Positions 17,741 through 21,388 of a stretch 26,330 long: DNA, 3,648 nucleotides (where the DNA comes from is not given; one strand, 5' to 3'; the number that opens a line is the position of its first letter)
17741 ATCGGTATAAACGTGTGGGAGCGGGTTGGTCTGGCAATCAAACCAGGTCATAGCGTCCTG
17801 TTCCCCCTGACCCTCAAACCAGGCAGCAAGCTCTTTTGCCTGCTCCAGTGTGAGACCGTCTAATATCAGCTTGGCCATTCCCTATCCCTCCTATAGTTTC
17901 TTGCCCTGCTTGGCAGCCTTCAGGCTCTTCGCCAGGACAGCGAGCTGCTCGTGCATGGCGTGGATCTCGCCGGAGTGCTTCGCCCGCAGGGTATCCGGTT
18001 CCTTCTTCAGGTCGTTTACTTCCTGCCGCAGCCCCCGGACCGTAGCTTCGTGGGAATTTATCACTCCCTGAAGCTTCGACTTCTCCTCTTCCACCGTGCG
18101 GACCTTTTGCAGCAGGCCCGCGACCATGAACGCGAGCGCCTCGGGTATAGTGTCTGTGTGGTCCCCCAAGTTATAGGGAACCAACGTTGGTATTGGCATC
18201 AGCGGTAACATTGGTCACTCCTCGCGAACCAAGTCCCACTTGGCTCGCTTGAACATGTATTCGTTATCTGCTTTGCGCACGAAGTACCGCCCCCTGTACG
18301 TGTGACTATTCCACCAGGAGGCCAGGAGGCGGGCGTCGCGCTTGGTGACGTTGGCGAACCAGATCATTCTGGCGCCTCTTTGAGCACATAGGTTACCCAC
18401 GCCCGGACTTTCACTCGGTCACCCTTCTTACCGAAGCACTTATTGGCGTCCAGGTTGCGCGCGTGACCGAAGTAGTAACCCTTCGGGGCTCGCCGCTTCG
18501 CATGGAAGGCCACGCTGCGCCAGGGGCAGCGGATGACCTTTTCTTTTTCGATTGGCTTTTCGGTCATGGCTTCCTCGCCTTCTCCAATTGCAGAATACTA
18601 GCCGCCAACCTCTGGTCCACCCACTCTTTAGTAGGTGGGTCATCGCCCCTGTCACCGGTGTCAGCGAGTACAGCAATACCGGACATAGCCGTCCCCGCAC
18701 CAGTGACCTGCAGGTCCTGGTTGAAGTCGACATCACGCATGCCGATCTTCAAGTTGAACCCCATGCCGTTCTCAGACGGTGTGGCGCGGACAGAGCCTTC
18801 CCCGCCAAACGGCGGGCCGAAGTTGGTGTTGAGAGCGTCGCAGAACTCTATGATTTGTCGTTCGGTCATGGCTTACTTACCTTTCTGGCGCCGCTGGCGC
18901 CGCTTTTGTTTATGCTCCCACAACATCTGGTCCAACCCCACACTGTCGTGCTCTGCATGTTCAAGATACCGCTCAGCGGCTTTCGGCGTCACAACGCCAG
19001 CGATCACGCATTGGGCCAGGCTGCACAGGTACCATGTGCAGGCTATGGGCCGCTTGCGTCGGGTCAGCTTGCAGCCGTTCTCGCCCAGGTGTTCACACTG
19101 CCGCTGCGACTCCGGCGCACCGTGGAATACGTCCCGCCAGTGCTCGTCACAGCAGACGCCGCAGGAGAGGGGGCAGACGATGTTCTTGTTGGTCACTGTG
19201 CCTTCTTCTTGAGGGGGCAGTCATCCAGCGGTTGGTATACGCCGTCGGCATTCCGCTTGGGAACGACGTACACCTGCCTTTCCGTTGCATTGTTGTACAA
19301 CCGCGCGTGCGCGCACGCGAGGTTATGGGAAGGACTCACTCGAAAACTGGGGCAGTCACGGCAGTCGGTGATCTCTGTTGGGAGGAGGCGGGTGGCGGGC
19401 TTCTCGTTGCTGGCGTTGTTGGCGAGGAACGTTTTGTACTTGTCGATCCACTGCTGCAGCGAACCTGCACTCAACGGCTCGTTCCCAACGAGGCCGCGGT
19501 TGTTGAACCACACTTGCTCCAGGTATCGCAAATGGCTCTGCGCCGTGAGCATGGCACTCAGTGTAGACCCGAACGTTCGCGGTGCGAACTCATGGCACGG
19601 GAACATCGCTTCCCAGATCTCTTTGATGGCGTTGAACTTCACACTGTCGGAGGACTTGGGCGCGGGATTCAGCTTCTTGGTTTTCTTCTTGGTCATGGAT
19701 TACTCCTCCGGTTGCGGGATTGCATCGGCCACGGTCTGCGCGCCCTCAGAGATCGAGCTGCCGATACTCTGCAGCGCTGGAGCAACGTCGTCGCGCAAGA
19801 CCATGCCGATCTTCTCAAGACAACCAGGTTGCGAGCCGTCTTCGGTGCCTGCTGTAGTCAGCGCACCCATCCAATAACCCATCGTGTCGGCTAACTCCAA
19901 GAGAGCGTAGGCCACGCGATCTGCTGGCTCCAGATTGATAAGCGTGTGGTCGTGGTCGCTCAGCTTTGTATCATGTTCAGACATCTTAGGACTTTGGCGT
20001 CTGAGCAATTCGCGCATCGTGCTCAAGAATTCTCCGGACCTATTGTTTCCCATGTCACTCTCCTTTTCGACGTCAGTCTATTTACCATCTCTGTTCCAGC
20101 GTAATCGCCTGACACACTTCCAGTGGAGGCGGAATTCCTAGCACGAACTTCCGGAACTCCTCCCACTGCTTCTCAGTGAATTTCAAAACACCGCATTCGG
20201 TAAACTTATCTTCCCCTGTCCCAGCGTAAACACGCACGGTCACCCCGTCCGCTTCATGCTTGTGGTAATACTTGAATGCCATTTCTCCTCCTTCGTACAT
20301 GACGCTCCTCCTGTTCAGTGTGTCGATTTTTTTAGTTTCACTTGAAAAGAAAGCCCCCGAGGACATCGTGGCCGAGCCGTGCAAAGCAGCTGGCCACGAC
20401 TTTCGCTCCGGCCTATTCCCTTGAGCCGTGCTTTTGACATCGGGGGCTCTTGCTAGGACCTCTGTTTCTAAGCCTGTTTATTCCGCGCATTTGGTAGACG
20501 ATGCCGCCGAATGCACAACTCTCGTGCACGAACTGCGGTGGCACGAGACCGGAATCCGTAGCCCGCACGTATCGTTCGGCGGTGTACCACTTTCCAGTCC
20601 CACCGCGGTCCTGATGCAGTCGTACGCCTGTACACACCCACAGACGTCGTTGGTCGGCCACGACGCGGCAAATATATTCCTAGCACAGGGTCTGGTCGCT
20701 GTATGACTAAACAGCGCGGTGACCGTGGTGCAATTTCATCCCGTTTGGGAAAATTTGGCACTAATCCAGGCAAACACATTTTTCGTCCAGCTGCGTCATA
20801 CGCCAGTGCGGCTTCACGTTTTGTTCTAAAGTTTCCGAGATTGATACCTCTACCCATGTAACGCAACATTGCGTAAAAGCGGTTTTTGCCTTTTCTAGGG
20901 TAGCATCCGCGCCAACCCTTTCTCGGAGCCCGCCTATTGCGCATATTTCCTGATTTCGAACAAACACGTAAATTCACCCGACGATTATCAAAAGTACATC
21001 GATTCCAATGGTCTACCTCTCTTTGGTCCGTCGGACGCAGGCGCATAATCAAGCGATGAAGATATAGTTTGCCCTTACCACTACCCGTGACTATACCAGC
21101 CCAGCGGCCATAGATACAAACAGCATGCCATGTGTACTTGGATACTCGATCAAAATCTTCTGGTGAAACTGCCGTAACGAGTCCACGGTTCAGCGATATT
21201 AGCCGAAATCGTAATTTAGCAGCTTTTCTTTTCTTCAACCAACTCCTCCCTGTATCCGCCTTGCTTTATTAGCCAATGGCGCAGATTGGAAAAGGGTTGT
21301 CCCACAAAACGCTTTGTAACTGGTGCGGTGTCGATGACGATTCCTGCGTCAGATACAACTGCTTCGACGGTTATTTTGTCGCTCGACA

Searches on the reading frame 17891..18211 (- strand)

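Call 97: search_protein_families(library=pfam, max_evalue=0.01, proteins=[window:17891-18211:-])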
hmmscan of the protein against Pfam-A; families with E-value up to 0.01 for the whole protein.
window:17891-18211:- (106 aa): 4 families
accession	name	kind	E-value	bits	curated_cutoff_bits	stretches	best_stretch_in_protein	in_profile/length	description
PF04977.20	DivIC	-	0.0013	18.9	28.9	1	28-76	10-58/80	Septum formation initiator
PF12325.13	TMF_TATA_bd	-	0.0014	19.1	29.1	1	29-99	13-82/115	TATA element modulatory factor 1 TATA binding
PF17045.10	CEP63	-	0.0021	18.3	33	1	36-98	36-98/263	Centrosomal protein of 63 kDa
PF25443.1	ANG-1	-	0.0078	16.8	28.5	0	35-80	46-91/105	ANG-1-like domain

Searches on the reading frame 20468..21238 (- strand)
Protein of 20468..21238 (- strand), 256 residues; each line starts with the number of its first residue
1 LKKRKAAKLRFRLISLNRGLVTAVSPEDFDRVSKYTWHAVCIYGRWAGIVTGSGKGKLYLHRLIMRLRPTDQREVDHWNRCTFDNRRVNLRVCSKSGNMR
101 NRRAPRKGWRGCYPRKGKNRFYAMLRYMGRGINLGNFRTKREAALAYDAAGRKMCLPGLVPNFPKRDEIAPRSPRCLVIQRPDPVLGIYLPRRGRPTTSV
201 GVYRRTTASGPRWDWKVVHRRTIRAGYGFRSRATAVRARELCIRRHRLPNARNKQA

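Call 10: search_protein_families(library=pfam, max_evalue=0.01, proteins=[window:20468-21238:-])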
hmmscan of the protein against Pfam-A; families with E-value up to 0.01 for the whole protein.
window:20468-21238:- (256 aa): 1 family
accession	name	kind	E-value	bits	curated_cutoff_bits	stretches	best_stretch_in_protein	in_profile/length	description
PF13392.12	HNH_3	-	0.00011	22.2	24.8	1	59-100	2-46/46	HNH endonuclease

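Call 23: search_protein_families(library=phrogs, max_evalue=0.001, proteins=[window:20468-21238:-])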
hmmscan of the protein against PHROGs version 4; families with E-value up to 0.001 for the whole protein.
window:20468-21238:- (256 aa): 6 families
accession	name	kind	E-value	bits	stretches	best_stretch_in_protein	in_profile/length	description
phrog_99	-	DNA, RNA and nucleotide metabolism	3e-24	87.4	1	51-153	153-258/383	HNH endonuclease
phrog_4578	-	DNA, RNA and nucleotide metabolism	8.6e-11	42.9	1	73-153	30-113/130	HNH endonuclease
phrog_36769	-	unknown function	8.5e-07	29.6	1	58-166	242-360/367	-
phrog_959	-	DNA, RNA and nucleotide metabolism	2.6e-05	25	1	57-105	57-109/138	HNH endonuclease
phrog_3593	-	DNA, RNA and nucleotide metabolism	0.00015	22.5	1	71-150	109-192/210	HNH endonuclease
phrog_374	-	DNA, RNA and nucleotide metabolism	0.00031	20.6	1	89-153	339-405/617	HNH endonuclease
